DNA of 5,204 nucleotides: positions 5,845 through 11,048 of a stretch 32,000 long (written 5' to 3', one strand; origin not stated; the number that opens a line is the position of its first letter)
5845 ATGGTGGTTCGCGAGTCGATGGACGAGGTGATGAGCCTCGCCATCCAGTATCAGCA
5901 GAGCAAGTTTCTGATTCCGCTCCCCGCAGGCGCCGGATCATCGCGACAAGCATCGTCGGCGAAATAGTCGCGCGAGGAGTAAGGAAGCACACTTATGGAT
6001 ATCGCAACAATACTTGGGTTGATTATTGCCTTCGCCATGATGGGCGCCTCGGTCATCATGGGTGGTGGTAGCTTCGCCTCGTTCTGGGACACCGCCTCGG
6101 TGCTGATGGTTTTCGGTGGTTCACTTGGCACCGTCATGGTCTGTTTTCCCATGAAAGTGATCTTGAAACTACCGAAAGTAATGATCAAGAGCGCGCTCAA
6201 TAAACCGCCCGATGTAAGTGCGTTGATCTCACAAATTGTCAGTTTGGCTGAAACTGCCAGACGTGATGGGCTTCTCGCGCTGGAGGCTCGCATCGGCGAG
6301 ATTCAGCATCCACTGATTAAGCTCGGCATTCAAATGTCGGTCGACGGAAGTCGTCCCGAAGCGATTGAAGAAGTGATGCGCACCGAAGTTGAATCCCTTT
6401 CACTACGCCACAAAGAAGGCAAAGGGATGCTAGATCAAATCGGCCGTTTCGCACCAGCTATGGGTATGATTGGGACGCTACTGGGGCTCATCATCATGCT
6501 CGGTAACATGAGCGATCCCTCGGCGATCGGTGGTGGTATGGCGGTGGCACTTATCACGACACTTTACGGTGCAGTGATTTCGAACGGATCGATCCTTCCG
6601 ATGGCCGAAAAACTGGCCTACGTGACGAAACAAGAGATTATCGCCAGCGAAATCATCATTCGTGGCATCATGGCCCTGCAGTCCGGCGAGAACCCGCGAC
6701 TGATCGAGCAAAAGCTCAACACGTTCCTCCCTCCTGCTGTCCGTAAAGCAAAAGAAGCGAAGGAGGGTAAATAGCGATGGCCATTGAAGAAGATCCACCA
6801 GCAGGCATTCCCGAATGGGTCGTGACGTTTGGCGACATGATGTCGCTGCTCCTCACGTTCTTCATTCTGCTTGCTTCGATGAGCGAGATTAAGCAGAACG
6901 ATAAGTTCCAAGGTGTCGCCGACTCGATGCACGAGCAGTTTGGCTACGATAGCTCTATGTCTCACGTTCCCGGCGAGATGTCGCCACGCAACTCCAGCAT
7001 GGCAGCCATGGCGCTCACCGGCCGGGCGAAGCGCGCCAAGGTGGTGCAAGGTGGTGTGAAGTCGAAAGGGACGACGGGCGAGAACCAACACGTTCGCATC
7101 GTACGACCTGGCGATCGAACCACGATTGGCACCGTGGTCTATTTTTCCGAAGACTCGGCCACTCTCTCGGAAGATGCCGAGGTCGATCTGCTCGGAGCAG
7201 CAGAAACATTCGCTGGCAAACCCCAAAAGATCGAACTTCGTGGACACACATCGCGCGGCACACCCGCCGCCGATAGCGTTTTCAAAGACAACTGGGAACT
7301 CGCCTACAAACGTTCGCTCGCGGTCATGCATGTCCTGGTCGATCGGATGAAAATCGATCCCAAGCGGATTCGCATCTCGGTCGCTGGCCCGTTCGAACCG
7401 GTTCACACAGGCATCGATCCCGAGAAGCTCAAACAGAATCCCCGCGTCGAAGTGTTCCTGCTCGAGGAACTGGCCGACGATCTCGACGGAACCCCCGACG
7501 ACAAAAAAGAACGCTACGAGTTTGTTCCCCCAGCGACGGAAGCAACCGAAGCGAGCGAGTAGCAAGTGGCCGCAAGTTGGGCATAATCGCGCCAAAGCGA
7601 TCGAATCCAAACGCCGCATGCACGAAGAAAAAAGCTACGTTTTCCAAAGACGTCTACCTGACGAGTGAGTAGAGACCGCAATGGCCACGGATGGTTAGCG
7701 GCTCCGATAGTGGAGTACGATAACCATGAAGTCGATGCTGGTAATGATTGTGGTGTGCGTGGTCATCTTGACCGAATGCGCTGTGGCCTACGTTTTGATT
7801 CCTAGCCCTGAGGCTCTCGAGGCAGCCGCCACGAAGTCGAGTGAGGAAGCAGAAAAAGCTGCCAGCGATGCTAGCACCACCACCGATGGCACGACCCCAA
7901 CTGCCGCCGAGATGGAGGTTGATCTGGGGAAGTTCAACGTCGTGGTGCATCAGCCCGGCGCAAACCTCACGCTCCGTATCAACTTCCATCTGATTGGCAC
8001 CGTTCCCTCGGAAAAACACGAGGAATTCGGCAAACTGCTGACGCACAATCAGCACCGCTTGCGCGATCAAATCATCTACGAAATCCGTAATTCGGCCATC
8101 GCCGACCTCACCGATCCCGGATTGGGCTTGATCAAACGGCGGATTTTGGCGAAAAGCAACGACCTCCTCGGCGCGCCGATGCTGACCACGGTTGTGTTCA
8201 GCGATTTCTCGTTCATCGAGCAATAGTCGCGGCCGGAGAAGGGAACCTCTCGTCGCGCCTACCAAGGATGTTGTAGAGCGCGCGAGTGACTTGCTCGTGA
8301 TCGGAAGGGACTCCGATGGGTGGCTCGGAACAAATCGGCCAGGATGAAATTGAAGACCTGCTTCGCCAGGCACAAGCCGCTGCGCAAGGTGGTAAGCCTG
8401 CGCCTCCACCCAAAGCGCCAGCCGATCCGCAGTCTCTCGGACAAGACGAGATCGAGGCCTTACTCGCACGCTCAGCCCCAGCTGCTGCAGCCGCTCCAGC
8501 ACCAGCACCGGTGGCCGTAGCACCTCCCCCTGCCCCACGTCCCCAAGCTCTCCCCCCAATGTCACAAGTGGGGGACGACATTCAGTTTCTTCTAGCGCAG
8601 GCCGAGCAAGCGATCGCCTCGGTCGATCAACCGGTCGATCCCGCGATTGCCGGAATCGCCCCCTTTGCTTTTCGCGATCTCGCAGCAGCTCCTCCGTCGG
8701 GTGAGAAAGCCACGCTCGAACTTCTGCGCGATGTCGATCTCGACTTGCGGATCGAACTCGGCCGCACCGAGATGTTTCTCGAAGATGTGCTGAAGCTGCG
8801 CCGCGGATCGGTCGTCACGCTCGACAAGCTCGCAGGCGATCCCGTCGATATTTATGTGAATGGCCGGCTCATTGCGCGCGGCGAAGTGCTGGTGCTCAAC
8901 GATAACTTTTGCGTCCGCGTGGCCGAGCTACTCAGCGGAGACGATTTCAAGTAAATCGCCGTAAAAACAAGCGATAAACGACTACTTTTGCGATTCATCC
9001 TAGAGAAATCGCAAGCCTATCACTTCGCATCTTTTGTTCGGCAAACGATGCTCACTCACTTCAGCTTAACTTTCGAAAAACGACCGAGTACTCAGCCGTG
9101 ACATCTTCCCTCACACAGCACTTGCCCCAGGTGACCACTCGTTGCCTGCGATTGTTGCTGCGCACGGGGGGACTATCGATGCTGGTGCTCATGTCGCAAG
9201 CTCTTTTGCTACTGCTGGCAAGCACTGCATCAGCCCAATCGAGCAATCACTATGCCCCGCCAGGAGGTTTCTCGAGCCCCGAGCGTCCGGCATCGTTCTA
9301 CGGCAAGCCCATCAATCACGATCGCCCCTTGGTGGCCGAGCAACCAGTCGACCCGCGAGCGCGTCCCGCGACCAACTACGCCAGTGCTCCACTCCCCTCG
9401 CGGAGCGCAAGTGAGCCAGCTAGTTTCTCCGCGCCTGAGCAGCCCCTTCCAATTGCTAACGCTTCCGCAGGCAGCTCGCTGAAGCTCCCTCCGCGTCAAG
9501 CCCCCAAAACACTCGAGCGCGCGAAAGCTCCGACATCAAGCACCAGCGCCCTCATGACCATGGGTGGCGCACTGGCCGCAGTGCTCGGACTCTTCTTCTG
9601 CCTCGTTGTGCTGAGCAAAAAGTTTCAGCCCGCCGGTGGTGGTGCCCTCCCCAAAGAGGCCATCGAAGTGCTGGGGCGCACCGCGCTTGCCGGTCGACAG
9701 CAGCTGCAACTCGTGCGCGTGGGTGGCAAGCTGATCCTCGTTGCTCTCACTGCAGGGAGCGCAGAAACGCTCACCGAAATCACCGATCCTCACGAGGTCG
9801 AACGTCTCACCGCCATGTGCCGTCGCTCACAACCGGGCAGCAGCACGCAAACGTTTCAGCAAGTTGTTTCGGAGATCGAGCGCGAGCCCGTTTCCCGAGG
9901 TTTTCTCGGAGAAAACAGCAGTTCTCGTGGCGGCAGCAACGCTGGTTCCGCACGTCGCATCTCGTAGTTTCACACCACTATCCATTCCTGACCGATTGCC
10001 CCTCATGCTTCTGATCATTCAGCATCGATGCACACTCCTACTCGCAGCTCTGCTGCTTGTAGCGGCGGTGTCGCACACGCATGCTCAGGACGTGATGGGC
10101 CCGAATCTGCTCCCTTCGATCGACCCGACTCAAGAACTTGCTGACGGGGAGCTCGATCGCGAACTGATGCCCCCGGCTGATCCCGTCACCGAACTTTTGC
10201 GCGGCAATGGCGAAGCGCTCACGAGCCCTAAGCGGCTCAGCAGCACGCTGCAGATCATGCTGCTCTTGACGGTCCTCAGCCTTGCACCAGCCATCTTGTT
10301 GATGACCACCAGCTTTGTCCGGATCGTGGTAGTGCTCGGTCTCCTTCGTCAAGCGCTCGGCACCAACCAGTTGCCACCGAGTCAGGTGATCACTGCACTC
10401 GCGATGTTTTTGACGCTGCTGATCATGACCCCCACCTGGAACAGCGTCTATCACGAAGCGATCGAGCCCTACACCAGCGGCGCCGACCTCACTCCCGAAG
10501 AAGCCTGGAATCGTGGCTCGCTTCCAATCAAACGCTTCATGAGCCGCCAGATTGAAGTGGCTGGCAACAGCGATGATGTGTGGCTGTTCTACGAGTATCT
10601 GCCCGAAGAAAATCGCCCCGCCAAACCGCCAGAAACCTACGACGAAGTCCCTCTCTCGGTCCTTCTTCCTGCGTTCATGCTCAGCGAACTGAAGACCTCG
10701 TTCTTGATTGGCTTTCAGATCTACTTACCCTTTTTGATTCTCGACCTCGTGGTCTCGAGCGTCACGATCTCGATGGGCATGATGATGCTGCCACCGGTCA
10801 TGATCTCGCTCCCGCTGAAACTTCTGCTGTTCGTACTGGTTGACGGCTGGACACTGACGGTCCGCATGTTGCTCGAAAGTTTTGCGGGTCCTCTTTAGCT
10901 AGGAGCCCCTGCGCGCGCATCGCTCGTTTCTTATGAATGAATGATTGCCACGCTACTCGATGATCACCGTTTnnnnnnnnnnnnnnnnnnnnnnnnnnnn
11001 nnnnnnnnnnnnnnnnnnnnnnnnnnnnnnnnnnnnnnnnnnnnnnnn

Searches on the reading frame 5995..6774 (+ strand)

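Call 34: search_protein_families(library=pfam, proteins=[window:5995-6774:+], max_evalue=0.001)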
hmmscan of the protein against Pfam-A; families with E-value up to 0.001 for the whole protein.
window:5995-6774:+ (259 aa): 2 families
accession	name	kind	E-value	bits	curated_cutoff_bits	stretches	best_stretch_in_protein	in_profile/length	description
PF01618.21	MotA_ExbB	-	3.2e-26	92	22.9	1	102-215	4-122/127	MotA/TolQ/ExbB proton channel family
PF20560.3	MotA_N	-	2.3e-07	31.4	27.3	1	6-92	1-91/91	Motility protein A N-terminal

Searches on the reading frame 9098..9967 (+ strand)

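Call 34: search_protein_families(library=pfam, proteins=[window:9098-9967:+], max_evalue=0.001)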
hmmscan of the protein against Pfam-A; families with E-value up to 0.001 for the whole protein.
window:9098-9967:+ (289 aa): 1 family
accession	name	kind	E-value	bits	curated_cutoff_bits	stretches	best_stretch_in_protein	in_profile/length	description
PF04347.18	FliO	-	2.7e-13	50.3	22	1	174-259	4-88/91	Flagellar biosynthesis protein, FliO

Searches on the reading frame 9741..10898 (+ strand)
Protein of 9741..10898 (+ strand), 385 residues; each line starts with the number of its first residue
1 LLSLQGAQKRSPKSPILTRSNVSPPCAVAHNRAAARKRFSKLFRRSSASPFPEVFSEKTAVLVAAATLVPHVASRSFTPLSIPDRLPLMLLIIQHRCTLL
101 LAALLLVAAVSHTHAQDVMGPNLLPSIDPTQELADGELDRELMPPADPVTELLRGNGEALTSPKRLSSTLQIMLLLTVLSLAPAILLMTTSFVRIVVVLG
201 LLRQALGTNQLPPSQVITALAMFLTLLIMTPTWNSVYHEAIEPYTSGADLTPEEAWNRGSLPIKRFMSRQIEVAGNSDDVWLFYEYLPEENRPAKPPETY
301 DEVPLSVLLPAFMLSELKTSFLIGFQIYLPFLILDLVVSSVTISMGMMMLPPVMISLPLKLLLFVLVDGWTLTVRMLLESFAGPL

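Call 34: search_protein_families(library=pfam, proteins=[window:9741-10898:+], max_evalue=0.001)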
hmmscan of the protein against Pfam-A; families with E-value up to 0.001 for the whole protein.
window:9741-10898:+ (385 aa): 1 family
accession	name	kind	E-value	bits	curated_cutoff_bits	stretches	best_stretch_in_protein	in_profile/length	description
PF00813.25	FliP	-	1.6e-72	243.9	26.9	1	175-377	1-191/191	FliP family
